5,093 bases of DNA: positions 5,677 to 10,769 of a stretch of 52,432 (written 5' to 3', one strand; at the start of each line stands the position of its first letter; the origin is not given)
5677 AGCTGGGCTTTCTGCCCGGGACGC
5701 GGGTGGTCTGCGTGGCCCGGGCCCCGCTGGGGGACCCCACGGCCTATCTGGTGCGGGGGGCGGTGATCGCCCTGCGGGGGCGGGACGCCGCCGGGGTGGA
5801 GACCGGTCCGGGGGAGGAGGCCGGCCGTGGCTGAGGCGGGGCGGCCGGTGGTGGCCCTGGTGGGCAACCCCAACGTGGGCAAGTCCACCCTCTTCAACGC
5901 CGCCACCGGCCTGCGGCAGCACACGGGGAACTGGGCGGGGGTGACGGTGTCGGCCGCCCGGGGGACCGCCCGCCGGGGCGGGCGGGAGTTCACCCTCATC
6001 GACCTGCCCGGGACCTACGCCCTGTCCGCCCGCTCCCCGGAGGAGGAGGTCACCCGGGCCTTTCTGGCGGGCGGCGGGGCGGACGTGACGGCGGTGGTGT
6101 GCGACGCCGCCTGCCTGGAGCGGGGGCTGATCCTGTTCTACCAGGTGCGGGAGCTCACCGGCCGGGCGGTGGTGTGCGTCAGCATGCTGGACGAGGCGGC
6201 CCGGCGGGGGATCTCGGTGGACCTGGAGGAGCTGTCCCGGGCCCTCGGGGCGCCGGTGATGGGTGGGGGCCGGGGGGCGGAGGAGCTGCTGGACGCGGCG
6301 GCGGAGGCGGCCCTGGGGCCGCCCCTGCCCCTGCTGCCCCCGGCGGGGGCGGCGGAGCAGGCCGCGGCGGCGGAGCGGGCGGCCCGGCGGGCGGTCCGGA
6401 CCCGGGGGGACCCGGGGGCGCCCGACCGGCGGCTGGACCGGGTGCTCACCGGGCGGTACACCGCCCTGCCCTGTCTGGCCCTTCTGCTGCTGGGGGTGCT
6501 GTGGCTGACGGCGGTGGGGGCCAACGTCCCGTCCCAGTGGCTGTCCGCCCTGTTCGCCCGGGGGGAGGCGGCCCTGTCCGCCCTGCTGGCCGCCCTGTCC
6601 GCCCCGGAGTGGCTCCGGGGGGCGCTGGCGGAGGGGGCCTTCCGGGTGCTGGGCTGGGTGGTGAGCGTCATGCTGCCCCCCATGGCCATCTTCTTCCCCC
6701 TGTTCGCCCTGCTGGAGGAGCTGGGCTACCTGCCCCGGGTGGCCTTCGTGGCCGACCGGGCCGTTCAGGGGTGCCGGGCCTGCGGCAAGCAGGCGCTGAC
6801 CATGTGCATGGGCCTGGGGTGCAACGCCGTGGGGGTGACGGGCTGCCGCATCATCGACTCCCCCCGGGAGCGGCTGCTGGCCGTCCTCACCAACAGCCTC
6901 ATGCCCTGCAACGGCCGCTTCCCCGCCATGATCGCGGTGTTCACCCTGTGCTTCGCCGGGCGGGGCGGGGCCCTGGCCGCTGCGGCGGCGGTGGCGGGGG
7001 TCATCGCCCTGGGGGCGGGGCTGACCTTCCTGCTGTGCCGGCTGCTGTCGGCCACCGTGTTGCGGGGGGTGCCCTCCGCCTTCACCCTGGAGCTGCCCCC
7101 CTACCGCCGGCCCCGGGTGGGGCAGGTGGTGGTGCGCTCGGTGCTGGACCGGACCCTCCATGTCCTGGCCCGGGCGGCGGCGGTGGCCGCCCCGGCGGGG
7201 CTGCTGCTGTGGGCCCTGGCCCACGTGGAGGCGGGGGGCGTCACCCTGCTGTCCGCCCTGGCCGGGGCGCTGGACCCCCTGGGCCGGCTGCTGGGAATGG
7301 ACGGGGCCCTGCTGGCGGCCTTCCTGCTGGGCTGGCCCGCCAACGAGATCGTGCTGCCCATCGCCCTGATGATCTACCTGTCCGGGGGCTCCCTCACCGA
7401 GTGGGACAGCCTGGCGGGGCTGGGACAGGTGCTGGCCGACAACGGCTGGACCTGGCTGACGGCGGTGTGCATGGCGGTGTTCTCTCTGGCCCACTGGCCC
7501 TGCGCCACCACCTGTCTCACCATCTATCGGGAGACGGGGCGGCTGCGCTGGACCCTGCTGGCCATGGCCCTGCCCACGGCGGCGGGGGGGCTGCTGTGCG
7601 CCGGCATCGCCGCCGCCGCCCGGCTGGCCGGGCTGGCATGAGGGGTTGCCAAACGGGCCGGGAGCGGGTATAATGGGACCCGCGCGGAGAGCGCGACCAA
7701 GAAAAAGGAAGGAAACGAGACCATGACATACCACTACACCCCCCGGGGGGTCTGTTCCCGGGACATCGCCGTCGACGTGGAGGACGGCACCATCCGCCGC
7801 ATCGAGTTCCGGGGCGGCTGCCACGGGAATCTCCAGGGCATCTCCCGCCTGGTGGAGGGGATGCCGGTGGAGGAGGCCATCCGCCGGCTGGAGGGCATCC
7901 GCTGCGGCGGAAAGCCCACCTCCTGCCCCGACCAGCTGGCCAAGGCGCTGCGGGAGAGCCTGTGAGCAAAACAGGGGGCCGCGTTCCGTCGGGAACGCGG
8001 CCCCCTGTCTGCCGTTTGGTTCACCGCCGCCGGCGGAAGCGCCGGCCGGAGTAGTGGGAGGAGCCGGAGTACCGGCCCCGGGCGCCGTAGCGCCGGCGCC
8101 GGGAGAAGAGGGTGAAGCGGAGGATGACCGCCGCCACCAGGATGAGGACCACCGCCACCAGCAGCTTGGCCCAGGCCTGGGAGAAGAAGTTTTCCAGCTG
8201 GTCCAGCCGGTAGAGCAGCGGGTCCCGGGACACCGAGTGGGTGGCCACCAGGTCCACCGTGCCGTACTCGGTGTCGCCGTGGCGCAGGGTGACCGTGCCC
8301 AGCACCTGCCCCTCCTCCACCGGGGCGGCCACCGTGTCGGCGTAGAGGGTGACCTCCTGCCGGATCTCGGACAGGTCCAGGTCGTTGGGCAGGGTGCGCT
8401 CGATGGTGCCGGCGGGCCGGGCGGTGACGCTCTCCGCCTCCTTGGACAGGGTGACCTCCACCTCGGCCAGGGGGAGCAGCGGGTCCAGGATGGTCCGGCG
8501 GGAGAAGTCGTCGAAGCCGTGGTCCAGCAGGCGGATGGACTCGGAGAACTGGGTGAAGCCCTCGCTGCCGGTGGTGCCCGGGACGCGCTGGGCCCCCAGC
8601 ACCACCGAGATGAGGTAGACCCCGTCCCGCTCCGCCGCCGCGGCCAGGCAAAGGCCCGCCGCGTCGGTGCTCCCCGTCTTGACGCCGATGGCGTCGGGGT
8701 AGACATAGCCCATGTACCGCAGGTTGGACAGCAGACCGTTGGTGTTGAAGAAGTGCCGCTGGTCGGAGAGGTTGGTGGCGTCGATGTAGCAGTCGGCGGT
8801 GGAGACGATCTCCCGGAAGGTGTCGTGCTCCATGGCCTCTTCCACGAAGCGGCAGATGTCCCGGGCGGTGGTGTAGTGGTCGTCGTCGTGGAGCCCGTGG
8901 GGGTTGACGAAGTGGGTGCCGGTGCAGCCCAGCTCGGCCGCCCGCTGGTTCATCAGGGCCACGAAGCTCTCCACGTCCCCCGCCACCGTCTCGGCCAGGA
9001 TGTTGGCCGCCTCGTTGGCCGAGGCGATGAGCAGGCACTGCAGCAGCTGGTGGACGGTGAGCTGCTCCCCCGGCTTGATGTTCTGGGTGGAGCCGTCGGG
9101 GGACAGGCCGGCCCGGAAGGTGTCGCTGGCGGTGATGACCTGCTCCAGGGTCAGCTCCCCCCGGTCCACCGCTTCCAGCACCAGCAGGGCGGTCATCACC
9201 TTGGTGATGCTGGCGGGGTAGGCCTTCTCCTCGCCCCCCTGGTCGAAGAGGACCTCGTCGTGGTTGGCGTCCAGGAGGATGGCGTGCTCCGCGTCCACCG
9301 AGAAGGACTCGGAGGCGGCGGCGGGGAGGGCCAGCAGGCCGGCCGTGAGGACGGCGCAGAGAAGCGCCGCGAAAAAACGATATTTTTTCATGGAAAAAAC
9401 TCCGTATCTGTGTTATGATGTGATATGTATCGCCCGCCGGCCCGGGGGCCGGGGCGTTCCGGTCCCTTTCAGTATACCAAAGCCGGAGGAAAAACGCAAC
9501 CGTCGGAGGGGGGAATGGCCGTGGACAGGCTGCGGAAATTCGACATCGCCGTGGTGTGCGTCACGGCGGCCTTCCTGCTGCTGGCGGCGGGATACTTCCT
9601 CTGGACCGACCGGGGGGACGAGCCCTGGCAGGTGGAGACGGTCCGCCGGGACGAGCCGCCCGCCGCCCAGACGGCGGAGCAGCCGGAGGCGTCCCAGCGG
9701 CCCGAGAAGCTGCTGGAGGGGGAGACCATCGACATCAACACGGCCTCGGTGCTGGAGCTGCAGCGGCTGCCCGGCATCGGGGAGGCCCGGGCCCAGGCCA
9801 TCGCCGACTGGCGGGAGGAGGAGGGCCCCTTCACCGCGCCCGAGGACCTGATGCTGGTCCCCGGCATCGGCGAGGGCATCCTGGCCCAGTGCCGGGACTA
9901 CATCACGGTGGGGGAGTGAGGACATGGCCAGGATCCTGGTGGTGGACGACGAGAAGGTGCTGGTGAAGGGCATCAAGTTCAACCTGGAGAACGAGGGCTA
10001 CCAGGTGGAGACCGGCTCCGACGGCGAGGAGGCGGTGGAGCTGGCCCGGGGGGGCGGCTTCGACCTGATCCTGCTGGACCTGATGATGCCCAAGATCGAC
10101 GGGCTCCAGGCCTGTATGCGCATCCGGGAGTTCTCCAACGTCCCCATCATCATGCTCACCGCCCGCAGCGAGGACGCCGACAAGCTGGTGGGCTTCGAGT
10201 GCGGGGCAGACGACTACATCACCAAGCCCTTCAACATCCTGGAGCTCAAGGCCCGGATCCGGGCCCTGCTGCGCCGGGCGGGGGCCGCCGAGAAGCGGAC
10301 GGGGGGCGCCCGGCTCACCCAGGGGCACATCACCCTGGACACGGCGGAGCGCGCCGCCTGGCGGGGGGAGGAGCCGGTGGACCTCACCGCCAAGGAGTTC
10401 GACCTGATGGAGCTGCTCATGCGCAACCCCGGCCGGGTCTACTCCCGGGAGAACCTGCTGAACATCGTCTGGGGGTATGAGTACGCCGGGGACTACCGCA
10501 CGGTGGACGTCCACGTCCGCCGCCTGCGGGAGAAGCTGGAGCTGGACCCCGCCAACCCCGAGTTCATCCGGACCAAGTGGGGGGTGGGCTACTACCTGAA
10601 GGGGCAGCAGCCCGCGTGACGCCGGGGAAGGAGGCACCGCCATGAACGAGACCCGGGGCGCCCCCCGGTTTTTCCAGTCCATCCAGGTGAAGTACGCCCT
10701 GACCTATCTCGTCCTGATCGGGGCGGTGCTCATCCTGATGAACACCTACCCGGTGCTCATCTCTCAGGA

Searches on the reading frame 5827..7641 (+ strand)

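Call 36: search_protein_families(library=pfam, proteins=[window:5827-7641:+], max_evalue=0.0001)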
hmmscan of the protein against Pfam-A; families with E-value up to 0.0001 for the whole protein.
window:5827-7641:+ (604 aa): 4 families
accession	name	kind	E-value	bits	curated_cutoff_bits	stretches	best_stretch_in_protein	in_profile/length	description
PF02421.24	FeoB_N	-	1e-47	162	27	1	9-146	3-140/156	Ferrous iron transport protein B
PF07670.19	Gate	-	1.2e-22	80.8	29.6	2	280-371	2-100/104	Nucleoside recognition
PF01926.29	MMR_HSR1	-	7.7e-19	68.3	21.9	1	9-95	2-85/113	50S ribosome-binding GTPase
PF07664.17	FeoB_C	-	3.7e-12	46.2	26.6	1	390-438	2-51/54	Ferrous iron transport protein B C terminus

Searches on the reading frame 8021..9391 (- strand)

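Call 36: search_protein_families(library=pfam, proteins=[window:8021-9391:-], max_evalue=0.0001)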
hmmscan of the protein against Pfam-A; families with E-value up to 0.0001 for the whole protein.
window:8021-9391:- (456 aa): 4 families
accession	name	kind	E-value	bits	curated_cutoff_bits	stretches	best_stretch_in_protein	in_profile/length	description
PF00768.25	Peptidase_S11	-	9e-56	189.4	27.6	1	28-268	7-238/239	D-alanyl-D-alanine carboxypeptidase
PF13354.11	Beta-lactamase2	-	1.9e-16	60.5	22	1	45-184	10-144/214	Beta-lactamase enzyme family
PF00144.29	Beta-lactamase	-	2.8e-06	27.2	27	0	60-118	53-101/329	Beta-lactamase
PF07943.18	PBP5_C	-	3.1e-05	24.5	21.2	1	341-388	44-90/91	Penicillin-binding protein 5, C-terminal domain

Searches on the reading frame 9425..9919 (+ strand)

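Call 36: search_protein_families(library=pfam, proteins=[window:9425-9919:+], max_evalue=0.0001)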
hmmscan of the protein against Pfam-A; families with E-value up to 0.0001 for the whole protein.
window:9425-9919:+ (164 aa): 3 families
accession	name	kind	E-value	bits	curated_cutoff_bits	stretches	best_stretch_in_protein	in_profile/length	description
PF12836.13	HHH_3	-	1.9e-21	76.3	27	1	100-161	4-65/65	Helix-hairpin-helix motif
PF00633.29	HHH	-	3.3e-10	39.7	24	1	103-128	4-29/30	Helix-hairpin-helix motif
PF14520.12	HHH_5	-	6e-05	23.9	27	0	103-126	28-51/57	Helix-hairpin-helix domain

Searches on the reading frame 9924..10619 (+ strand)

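Call 36: search_protein_families(library=pfam, proteins=[window:9924-10619:+], max_evalue=0.0001)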
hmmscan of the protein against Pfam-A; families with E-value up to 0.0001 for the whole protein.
window:9924-10619:+ (231 aa): 2 families
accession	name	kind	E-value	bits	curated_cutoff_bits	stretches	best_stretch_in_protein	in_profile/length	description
PF00072.30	Response_reg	-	8.6e-32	110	30.2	1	4-113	1-111/111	Response regulator receiver domain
PF00486.34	Trans_reg_C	-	6.4e-31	106.7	26.2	1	150-225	2-77/77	Transcriptional regulatory protein, C terminal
